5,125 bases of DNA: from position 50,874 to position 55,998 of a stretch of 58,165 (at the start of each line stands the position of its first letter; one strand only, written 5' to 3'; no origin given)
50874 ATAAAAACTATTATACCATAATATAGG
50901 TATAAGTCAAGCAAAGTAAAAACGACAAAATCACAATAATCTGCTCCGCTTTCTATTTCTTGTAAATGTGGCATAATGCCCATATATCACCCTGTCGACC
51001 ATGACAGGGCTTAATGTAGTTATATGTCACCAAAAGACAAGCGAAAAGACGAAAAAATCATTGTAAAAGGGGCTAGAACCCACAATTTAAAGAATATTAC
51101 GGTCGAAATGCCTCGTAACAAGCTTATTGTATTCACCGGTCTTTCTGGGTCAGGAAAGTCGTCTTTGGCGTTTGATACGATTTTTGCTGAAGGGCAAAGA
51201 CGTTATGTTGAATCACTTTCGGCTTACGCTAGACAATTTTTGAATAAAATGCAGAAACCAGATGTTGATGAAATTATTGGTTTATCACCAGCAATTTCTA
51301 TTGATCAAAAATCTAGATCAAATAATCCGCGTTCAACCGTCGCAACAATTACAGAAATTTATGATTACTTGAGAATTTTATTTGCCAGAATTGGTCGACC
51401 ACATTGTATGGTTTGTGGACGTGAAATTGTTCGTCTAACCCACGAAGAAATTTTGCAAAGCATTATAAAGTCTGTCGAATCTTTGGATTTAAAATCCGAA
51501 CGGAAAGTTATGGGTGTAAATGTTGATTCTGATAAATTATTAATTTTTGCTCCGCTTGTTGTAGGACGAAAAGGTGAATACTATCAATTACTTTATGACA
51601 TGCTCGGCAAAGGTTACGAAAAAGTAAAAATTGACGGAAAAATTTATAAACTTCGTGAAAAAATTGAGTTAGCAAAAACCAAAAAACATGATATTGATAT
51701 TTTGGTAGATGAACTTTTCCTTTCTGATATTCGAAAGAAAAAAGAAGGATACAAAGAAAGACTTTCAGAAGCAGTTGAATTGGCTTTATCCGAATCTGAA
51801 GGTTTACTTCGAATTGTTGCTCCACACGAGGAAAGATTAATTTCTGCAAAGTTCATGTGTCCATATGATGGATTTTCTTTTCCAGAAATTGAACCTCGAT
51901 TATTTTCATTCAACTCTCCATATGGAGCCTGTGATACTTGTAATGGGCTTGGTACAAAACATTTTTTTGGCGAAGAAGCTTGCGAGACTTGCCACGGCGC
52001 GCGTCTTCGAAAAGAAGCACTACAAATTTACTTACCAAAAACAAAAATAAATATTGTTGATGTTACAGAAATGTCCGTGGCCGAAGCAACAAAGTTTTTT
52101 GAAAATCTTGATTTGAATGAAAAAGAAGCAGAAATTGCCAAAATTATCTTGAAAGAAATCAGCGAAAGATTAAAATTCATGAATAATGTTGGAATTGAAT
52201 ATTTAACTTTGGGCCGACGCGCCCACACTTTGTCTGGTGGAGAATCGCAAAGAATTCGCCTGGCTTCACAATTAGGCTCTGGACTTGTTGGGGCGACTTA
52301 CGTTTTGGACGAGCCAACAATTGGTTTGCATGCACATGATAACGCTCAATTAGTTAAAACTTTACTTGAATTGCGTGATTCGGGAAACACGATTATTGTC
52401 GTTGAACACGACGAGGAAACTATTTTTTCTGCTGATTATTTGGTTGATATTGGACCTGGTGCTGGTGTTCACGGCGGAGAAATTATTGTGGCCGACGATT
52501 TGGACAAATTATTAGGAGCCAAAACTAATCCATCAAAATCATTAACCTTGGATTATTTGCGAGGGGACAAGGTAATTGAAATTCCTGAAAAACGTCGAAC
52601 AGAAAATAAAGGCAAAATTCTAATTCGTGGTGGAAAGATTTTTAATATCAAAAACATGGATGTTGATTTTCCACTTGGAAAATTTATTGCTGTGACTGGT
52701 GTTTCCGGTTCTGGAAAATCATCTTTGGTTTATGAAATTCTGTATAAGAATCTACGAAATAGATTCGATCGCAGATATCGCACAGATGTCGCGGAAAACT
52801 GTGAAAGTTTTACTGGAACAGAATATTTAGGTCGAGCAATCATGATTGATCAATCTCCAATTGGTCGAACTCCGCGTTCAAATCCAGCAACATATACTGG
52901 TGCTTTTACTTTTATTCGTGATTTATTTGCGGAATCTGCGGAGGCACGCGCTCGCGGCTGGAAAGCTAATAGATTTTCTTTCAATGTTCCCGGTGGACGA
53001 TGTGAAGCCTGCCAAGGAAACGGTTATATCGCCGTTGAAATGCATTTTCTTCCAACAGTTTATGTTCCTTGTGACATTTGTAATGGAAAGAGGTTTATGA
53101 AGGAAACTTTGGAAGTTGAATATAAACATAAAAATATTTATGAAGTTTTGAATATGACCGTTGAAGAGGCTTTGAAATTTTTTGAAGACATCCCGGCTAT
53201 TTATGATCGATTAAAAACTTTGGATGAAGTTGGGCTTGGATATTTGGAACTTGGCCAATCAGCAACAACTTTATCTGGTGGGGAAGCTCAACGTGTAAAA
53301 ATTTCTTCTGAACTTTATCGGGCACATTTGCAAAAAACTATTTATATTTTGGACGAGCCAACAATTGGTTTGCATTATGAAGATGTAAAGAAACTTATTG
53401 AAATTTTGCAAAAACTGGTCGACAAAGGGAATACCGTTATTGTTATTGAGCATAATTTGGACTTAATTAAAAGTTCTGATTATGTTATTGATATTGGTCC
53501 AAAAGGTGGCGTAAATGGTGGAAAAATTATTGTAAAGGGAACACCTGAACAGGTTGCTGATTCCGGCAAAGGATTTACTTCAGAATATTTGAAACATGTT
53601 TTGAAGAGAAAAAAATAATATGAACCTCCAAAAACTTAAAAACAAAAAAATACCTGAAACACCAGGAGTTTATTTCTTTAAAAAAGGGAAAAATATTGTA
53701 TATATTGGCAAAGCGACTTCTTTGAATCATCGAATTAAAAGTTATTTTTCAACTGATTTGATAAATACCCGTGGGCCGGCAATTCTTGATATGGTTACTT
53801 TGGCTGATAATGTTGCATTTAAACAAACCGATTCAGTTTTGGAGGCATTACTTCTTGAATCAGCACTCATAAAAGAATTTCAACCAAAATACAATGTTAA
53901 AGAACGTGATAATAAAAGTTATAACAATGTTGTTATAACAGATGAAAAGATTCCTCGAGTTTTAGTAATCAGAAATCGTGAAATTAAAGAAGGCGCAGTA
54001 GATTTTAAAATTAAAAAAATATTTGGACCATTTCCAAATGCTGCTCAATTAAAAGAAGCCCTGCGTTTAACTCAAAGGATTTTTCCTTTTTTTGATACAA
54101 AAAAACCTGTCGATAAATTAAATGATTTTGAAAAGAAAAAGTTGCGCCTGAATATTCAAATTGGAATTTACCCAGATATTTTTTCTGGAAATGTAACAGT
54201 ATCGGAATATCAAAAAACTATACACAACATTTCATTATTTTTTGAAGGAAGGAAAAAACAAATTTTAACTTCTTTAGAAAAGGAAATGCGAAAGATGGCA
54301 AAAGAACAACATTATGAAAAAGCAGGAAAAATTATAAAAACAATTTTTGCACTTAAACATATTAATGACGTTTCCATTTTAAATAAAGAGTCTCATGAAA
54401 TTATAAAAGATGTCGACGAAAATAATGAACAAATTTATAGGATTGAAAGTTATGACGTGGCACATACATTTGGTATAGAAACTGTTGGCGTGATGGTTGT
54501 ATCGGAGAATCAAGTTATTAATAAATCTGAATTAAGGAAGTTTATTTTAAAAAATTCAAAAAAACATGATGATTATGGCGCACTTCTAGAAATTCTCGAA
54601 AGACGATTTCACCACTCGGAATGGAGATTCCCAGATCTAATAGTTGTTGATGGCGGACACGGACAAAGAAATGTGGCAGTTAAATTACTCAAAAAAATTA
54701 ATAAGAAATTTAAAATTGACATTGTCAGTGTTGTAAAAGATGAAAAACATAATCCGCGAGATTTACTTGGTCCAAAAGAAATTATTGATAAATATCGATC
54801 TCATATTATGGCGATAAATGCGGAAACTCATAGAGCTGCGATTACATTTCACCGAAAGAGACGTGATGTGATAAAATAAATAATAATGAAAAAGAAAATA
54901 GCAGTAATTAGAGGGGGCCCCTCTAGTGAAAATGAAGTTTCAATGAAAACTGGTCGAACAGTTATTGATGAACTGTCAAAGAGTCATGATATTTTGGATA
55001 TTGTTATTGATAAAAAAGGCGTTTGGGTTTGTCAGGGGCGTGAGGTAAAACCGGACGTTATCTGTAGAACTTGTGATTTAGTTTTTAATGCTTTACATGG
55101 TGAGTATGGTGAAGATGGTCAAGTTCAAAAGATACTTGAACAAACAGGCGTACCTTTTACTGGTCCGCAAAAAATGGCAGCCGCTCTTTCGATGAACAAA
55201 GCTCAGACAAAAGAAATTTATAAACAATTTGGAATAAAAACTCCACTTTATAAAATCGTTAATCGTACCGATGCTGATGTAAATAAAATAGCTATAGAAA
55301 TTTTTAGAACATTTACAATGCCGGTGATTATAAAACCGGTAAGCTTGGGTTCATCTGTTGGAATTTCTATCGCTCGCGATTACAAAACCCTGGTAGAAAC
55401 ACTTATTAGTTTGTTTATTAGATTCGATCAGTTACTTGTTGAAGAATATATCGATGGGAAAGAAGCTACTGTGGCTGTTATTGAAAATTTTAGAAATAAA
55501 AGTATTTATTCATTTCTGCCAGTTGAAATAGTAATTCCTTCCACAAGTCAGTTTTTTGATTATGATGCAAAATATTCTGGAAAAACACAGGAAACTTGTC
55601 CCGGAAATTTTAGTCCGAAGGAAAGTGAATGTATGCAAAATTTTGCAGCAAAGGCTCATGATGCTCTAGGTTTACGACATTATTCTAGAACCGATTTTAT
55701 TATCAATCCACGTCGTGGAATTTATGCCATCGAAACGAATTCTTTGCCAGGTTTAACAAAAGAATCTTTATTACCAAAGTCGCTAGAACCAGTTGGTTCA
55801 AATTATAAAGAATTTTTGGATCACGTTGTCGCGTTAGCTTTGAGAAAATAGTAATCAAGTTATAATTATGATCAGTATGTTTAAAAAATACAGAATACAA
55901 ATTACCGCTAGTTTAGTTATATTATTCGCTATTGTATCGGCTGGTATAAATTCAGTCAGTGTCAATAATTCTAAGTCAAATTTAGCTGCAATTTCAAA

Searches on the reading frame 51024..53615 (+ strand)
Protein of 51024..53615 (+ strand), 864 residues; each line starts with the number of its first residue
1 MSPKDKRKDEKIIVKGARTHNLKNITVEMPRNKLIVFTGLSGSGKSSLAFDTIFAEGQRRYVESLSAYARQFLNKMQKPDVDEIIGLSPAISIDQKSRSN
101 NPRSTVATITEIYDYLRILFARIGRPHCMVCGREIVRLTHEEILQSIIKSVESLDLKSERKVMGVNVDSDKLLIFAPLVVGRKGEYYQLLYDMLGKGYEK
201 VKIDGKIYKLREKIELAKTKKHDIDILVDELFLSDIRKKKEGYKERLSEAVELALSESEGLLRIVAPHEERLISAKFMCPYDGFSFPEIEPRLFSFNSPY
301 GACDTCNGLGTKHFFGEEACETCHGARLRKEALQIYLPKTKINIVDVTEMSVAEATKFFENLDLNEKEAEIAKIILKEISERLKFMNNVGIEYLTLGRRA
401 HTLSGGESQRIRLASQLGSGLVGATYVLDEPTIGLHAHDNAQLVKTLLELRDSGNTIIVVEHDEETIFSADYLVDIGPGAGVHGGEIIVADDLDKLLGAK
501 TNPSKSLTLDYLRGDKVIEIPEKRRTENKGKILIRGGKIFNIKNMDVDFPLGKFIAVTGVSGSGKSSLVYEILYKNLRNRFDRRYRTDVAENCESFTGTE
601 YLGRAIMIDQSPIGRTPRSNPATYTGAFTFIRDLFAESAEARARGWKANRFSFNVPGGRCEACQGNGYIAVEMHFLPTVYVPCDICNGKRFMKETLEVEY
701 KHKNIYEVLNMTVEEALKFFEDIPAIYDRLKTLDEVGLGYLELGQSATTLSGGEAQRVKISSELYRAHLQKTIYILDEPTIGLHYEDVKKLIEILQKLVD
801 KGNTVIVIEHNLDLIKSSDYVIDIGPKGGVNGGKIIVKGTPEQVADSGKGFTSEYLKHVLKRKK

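Call 9: search_protein_families(library=pfam, proteins=[window:51024-53615:+], max_evalue=0.0001)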
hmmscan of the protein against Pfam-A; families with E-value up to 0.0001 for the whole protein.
window:51024-53615:+ (864 aa): 10 families
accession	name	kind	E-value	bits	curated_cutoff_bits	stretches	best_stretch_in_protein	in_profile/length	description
PF17760.6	UvrA_inter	-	3.1e-24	85.4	23.3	1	169-265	16-106/109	UvrA interaction domain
PF00005.33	ABC_tran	-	1.4e-20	74.7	25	0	711-780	74-136/137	ABC transporter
PF02463.25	SMC_N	-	3.4e-12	46.7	40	0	532-574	5-46/220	RecF/RecN/SMC N terminal domain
PF20703.3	nSTAND1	-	2.3e-07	31.2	27.1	0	553-582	34-63/379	Novel STAND NTPase 1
PF13191.12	AAA_16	-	5.9e-07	30.6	32.6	0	554-648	26-96/167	AAA ATPase domain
PF13304.12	AAA_21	-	6.4e-07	30.2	27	0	757-808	244-296/304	AAA domain, putative AbiEii toxin, Type IV TA system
PF00684.25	DnaJ_CXXCXGXG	-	1.3e-06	29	32.7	0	303-328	1-26/65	DnaJ central domain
PF13555.12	AAA_29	-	2.2e-06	27.8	27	0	547-569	17-39/61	P-loop containing region of AAA domain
PF20720.3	nSTAND3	-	2.3e-06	27.9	27.2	0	553-589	18-54/155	Novel STAND NTPase 3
PF13175.12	AAA_15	-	8.7e-05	22.7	32.1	0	758-808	309-367/374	AAA ATPase domain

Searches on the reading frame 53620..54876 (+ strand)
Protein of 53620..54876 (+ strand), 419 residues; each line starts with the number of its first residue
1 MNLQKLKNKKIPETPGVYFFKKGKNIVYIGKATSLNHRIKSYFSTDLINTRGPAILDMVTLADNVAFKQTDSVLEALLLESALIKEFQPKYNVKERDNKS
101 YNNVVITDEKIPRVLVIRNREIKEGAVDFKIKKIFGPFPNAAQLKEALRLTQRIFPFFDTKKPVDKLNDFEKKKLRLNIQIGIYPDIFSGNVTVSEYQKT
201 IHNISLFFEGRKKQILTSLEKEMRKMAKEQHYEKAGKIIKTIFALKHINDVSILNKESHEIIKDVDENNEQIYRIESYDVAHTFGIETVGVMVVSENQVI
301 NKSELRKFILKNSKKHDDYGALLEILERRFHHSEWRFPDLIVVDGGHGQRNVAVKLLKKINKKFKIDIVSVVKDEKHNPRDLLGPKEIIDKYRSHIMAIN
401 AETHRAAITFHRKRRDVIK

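Call 9: search_protein_families(library=pfam, proteins=[window:53620-54876:+], max_evalue=0.0001)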
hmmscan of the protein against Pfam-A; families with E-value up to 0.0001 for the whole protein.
window:53620-54876:+ (419 aa): 3 families
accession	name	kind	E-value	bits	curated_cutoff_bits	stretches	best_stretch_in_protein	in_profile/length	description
PF08459.17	UvrC_RNaseH_dom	-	7.8e-31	107.5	22.3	1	269-399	7-150/159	UvrC RNAse H endonuclease domain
PF01541.30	GIY-YIG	-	4.8e-05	24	22.6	0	16-92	3-78/78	GIY-YIG catalytic domain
PF02151.25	UVR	-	9.4e-05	22.5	21.5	0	214-238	2-26/36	UvrB/uvrC motif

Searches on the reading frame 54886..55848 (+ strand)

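Call 9: search_protein_families(library=pfam, proteins=[window:54886-55848:+], max_evalue=0.0001)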
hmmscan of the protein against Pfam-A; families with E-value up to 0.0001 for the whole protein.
window:54886-55848:+ (321 aa): 6 families
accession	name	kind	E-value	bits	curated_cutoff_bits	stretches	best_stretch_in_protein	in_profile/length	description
PF07478.18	Dala_Dala_lig_C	-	4.4e-39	134.5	24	1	112-315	2-203/204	D-ala D-ala ligase C-terminus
PF01820.27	Dala_Dala_lig_N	-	3.4e-22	79.6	34.6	2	58-94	85-121/121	D-ala D-ala ligase N-terminus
PF02655.19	ATP-grasp_3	-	1.8e-08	35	23.2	1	104-286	3-155/160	ATP-grasp domain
PF08443.16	RimK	-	2.4e-07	31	21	0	104-194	3-87/188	RimK-like ATP-grasp domain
PF01071.24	GARS_A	-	3e-06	27.6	27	1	104-200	2-100/194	Phosphoribosylglycinamide synthetase, ATP-grasp (A) domain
PF13535.11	ATP-grasp_4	-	7e-05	22.9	27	0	144-198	2-70/160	ATP-grasp domain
